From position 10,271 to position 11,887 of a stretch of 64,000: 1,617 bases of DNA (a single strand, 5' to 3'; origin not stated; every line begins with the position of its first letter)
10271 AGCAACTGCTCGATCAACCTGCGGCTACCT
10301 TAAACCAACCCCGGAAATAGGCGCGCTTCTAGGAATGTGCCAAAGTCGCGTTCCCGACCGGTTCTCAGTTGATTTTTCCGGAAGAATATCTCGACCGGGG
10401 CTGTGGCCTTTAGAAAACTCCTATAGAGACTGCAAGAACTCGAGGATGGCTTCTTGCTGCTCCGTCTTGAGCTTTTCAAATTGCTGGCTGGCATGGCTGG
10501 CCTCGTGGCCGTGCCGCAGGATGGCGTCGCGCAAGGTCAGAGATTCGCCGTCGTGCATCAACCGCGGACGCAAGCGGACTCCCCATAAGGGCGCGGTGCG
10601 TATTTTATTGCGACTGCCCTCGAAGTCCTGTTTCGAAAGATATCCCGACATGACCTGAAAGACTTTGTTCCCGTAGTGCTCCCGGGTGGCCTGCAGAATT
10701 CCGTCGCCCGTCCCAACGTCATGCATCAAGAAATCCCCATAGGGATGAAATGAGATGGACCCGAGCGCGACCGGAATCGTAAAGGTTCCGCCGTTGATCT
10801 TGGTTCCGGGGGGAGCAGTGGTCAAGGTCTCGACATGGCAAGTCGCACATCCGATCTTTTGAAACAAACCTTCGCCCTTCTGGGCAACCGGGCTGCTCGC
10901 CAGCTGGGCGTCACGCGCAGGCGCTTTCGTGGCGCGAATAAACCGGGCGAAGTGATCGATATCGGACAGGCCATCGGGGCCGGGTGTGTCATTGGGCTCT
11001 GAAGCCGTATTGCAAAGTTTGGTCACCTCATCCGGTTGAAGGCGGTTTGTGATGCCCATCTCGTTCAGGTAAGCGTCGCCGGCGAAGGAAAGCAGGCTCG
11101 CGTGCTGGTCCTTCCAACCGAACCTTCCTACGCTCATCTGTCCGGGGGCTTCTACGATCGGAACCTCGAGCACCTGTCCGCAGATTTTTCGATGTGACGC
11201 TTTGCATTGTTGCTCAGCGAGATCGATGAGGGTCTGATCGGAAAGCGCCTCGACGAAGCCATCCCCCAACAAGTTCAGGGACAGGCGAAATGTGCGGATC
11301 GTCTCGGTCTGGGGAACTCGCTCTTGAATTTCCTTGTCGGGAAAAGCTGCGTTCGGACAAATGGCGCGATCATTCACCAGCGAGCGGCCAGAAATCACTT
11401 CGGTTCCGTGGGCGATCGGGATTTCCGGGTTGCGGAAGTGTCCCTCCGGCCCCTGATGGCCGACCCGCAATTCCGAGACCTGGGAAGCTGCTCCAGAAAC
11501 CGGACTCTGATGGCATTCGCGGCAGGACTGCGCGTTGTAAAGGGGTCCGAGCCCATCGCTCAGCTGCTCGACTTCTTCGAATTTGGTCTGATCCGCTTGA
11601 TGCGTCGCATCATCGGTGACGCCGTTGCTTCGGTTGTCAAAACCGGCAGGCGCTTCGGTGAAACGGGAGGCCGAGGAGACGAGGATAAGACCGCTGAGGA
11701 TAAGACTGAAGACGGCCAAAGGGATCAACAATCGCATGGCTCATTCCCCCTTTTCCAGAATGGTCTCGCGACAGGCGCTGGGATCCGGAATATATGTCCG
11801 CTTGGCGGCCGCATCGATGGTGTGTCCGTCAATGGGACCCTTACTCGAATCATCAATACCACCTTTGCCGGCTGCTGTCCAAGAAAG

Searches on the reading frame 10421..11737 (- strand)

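Call 83: search_protein_families(library=pfam, proteins=[window:10421-11737:-], max_evalue=0.00001)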
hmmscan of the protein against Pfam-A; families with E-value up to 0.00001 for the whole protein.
window:10421-11737:- (438 aa): 1 family
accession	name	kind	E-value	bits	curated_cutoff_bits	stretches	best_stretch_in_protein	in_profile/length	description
PF06537.16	DHOR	-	9.5e-31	107.2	22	1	137-438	201-499/499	Di-haem oxidoreductase, putative peroxidase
